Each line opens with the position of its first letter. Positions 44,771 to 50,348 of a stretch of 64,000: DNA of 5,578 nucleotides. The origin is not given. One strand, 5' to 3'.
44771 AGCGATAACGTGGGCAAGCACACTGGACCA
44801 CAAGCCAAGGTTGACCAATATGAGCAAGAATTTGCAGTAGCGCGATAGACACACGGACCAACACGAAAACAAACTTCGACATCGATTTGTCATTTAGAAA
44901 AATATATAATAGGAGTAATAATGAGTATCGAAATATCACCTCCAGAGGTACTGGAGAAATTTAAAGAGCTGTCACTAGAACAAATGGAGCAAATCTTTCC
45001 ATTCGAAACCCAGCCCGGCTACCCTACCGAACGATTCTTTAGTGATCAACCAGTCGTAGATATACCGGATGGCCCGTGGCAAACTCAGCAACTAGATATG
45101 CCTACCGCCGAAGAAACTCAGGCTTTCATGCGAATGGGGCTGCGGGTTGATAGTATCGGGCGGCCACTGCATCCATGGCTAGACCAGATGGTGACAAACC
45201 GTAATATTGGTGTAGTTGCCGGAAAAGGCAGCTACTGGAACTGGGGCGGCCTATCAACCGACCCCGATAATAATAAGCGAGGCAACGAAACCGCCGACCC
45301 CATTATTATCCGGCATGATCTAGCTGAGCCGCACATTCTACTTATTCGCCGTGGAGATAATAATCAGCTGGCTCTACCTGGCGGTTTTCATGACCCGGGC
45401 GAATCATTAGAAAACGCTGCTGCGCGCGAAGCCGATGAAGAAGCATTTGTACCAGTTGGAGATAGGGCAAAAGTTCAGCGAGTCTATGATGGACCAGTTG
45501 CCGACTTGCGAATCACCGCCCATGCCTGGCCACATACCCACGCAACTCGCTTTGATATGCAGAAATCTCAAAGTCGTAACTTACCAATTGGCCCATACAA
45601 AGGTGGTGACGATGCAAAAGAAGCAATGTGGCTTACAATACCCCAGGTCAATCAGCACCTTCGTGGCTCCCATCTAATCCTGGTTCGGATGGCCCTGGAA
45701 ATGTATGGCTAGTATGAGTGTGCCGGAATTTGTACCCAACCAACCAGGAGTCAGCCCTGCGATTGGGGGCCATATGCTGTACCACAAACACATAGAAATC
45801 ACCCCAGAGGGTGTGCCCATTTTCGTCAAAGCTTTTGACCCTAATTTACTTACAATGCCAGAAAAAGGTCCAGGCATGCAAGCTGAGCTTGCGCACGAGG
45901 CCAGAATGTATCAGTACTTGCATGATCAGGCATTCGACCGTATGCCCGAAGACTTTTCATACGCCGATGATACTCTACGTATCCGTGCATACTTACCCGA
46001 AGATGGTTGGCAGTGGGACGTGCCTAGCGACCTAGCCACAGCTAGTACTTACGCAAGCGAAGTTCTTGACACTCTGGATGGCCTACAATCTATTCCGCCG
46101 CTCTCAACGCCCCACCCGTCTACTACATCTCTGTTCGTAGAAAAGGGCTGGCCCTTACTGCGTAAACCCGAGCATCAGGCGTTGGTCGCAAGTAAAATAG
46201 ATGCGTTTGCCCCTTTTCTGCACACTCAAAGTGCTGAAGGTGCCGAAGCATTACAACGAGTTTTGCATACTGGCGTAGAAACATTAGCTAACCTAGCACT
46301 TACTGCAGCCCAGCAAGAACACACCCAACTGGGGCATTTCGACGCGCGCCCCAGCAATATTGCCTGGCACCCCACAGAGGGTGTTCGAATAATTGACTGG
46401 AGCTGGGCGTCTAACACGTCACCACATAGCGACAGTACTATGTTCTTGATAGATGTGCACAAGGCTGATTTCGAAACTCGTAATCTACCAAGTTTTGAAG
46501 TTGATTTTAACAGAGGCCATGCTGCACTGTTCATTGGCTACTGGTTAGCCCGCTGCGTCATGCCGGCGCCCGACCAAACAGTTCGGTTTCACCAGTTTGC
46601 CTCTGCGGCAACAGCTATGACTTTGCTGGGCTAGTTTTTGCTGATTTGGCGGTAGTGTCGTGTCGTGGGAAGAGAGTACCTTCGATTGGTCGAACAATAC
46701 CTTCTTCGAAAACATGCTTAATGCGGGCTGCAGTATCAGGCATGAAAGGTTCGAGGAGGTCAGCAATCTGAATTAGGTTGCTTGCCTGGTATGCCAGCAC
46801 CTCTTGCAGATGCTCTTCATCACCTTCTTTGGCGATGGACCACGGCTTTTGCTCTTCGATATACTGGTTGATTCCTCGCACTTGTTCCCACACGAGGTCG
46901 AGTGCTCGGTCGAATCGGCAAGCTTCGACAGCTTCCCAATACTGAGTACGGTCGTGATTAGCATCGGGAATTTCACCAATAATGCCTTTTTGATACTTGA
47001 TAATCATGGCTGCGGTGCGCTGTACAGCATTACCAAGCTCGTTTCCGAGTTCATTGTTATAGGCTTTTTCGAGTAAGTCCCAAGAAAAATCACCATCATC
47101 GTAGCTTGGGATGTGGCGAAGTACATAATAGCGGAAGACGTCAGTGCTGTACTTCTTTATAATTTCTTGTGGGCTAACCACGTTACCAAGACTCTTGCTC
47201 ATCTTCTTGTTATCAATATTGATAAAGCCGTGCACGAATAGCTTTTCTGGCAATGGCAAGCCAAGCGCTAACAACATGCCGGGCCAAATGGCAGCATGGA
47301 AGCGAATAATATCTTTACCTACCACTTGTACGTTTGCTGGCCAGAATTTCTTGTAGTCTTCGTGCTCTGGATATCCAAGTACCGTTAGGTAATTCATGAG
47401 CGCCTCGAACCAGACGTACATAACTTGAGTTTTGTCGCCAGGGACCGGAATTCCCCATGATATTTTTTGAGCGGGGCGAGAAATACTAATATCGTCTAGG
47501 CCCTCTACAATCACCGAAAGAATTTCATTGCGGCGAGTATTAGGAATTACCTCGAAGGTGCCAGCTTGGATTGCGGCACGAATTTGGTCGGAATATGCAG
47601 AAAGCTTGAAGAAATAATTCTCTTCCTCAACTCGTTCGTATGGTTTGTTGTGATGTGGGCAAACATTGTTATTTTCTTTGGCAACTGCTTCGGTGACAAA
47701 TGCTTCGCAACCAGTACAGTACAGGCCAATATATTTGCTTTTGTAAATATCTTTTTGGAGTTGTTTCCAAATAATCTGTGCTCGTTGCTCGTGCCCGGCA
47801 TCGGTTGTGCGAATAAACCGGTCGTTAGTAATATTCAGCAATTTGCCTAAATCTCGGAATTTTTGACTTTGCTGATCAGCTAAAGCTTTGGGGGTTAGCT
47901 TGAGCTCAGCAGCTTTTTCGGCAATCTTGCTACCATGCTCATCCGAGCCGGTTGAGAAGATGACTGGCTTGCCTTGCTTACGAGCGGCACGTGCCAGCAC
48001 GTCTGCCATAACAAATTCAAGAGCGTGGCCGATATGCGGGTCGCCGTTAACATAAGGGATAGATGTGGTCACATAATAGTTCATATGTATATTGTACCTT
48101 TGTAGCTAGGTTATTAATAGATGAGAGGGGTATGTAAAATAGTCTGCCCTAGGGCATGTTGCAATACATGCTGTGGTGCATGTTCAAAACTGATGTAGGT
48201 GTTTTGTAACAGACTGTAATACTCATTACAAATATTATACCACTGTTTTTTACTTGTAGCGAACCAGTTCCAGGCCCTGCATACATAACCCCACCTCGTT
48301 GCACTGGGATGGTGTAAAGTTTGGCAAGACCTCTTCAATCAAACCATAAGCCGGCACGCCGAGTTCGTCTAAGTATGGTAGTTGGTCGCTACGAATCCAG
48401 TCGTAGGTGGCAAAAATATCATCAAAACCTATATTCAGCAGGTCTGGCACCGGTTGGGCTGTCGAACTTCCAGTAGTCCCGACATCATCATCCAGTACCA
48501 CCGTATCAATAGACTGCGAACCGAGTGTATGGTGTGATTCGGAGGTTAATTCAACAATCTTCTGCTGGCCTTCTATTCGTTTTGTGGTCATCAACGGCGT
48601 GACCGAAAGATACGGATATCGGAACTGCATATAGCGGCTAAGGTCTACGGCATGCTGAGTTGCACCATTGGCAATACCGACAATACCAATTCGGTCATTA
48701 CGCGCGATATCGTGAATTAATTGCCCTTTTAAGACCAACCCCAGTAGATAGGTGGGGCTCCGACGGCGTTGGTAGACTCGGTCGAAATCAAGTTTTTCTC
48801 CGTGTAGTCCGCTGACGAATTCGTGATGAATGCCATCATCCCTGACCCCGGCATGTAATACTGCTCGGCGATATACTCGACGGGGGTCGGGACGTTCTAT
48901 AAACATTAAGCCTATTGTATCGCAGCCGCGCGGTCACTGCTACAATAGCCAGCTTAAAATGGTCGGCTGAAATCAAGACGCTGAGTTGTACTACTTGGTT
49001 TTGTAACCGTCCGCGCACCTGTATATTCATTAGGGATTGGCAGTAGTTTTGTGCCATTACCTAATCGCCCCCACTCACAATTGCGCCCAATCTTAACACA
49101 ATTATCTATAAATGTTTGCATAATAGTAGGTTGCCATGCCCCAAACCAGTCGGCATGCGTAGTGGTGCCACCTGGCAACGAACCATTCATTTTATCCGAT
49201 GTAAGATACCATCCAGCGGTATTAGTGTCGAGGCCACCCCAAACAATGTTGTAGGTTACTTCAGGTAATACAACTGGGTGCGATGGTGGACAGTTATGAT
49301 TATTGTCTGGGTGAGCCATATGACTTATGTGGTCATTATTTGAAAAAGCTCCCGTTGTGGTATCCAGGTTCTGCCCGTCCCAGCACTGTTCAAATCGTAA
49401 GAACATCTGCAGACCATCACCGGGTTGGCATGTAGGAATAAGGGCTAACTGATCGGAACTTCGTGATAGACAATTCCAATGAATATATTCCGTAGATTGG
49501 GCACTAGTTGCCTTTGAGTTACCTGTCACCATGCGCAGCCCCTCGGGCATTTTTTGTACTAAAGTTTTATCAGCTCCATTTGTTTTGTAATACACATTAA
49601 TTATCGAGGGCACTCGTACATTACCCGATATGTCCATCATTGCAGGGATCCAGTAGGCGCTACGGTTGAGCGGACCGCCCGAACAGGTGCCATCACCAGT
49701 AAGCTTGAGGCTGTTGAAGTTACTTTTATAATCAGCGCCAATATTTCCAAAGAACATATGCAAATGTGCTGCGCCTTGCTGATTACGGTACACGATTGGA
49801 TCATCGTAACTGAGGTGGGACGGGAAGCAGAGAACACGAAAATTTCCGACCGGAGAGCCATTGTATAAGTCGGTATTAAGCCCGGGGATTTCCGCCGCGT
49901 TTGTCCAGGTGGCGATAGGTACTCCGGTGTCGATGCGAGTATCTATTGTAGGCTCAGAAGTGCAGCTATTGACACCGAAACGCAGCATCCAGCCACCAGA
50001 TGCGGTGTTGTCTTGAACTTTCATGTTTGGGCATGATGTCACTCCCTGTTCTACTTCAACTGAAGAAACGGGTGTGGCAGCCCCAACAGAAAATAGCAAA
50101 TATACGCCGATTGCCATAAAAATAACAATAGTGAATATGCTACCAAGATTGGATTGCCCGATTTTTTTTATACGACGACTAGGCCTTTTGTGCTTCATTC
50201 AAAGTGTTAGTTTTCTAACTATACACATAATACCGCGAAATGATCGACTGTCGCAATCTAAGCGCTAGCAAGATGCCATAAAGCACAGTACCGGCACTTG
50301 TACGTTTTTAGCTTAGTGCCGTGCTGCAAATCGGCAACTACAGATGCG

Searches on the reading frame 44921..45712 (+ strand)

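Call 3: search_protein_families(library=pfam, proteins=[window:44921-45712:+], max_evalue=0.01)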
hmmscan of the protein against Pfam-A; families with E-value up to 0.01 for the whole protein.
window:44921-45712:+ (263 aa): 1 family
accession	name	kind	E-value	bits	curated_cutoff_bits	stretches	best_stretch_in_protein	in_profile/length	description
PF00293.34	NUDIX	-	7.9e-10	39.3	21.1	1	137-243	16-118/134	NUDIX domain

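Call 4: search_protein_families(library=ncbifam, proteins=[window:44921-45712:+], max_evalue=0.01)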
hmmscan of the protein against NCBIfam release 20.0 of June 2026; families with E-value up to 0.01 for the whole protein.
window:44921-45712:+ (263 aa): 8 families
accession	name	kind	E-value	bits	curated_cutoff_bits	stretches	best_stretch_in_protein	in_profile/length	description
NF003786.0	PRK05379.1-2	equivalog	1.1e-09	38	397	1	137-245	229-337/354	bifunctional nicotinamide-nucleotide adenylyltransferase/Nudix hydroxylase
NF003788.0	PRK05379.1-5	equivalog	1.7e-06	27.5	354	1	136-243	223-329/351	bifunctional nicotinamide-nucleotide adenylyltransferase/Nudix hydroxylase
NF003787.0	PRK05379.1-4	equivalog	2.3e-06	26.8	449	1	137-244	219-325/346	bifunctional nicotinamide-nucleotide adenylyltransferase/Nudix hydroxylase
NF003791.0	PRK05379.2-3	equivalog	8.3e-06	25.2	409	1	136-243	212-318/340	bifunctional nicotinamide-nucleotide adenylyltransferase/Nudix hydroxylase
NF003790.0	PRK05379.2-2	equivalog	3.5e-05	23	403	1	137-242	228-331/354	bifunctional nicotinamide mononucleotide adenylyltransferase/ADP-ribose pyrophosphatase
NF007980.0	PRK10707.1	equivalog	0.00055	19.6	134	1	126-178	36-91/192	CoA pyrophosphatase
NF008736.0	PRK11762.1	equivalog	0.0041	16.7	169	1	146-175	72-101/186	ADP compounds hydrolase NudE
NF006530.0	PRK08999.1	equivalog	0.0085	15.2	245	0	136-180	17-65/315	Nudix family hydrolase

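Call 109: search_protein_families(library=padloc, proteins=[window:44921-45712:+], max_evalue=0.001)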
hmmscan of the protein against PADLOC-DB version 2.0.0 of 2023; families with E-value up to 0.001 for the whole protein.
window:44921-45712:+ (263 aa): 0 families

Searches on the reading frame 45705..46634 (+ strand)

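Call 15: search_protein_families(library=pfam, proteins=[window:45705-46634:+], max_evalue=1)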
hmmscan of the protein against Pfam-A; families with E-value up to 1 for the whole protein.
window:45705-46634:+ (309 aa): 3 families
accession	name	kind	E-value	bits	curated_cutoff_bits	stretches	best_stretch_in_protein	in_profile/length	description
PF01636.29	APH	-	4.5e-09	36.9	23.2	1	52-271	28-228/239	Phosphotransferase enzyme family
PF01633.27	Choline_kinase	-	0.0059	16.4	29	1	190-269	147-224/300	Choline/ethanolamine kinase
PF02958.26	EcKL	-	0.26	11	22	1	158-261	164-274/294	Ecdysteroid kinase-like family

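Call 109: search_protein_families(library=padloc, proteins=[window:45705-46634:+], max_evalue=0.001)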
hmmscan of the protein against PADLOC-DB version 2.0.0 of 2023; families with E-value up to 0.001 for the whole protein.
window:45705-46634:+ (309 aa): 0 families

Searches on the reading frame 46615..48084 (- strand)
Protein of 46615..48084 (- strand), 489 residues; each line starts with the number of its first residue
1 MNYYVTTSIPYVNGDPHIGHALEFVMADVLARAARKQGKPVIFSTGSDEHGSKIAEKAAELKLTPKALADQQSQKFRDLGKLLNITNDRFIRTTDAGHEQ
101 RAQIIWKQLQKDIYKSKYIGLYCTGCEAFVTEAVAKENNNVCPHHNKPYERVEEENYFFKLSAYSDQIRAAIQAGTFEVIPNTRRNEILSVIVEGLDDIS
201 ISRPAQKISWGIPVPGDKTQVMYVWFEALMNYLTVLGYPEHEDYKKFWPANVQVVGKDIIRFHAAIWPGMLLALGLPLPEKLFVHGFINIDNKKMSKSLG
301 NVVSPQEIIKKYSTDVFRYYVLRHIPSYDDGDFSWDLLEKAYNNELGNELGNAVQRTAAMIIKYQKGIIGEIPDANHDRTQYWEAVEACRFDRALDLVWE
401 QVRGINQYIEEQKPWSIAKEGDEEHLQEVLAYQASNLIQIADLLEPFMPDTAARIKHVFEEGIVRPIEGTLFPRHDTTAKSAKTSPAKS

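Call 15: search_protein_families(library=pfam, proteins=[window:46615-48084:-], max_evalue=1)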
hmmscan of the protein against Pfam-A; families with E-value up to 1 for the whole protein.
window:46615-48084:- (489 aa): 9 families
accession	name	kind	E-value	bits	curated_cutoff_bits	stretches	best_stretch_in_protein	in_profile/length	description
PF09334.17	tRNA-synt_1g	-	8.4e-102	341.3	20.1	2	147-357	174-390/391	tRNA synthetases class I (M)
PF00133.28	tRNA-synt_1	-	5.7e-38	131.2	22.7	2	219-322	296-403/414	tRNA synthetases class I (I, L, M and V)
PF01406.26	tRNA-synt_1e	-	6.8e-17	62.2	27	2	282-324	240-283/301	tRNA synthetases class I (C) catalytic domain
PF01921.24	tRNA-synt_1f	-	3.5e-09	36.5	27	2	255-328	240-316/360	tRNA synthetases class I (K)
PF19303.5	Anticodon_3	-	4.6e-06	27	23.5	1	377-460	23-102/152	Anticodon binding domain of methionyl tRNA ligase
PF08264.19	Anticodon_1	-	0.00097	19.5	25.1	1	382-456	15-87/148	Anticodon-binding domain of tRNA ligase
PF15063.11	TC1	-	0.037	14.5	27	0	90-108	43-61/75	Thyroid cancer protein 1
PF01751.28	Toprim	-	0.049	14.3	23.1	1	27-60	46-78/96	Toprim domain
PF17848.7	Zn_ribbon_ACC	-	0.2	12.3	24.5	1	123-144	4-25/26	Acetyl-CoA carboxylase zinc finger domain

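Call 72: list_cluster_members(proteins=[window:46615-48081:-, window:34773-36704:+, window:43556-44845:+, window:53759-56041:+])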
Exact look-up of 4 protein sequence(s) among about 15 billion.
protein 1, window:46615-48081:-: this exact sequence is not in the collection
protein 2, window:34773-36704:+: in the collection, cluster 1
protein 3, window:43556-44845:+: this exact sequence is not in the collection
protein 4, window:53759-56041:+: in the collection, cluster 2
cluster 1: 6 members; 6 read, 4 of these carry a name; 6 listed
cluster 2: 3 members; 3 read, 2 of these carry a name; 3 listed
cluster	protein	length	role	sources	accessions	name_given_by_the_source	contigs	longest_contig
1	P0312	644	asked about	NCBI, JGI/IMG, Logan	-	NAD+ synthase (glutamine-hydrolysing)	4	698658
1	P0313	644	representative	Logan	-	-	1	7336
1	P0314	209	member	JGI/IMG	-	NAD+ synthase (glutamine-hydrolysing)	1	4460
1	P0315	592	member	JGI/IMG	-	NAD+ synthase (glutamine-hydrolysing)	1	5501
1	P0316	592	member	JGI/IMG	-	NAD+ synthase (glutamine-hydrolysing)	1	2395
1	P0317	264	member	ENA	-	-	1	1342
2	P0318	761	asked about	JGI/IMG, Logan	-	hypothetical protein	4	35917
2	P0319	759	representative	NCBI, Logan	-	-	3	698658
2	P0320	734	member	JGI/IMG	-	hypothetical protein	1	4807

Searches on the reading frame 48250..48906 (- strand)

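Call 15: search_protein_families(library=pfam, proteins=[window:48250-48906:-], max_evalue=1)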
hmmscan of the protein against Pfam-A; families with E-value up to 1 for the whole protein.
window:48250-48906:- (218 aa): 1 family
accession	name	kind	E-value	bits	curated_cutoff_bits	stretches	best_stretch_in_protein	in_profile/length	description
PF00156.33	Pribosyltran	-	0.021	14.6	26.3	1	63-148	22-102/158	Phosphoribosyl transferase domain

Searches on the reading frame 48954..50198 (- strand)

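Call 15: search_protein_families(library=pfam, proteins=[window:48954-50198:-], max_evalue=1)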
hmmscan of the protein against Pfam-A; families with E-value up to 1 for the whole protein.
window:48954-50198:- (414 aa): 1 family
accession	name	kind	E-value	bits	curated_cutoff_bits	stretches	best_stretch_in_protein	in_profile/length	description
PF09362.15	DUF1996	-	1.9e-36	126.8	27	1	133-355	1-237/237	Domain of unknown function (DUF1996)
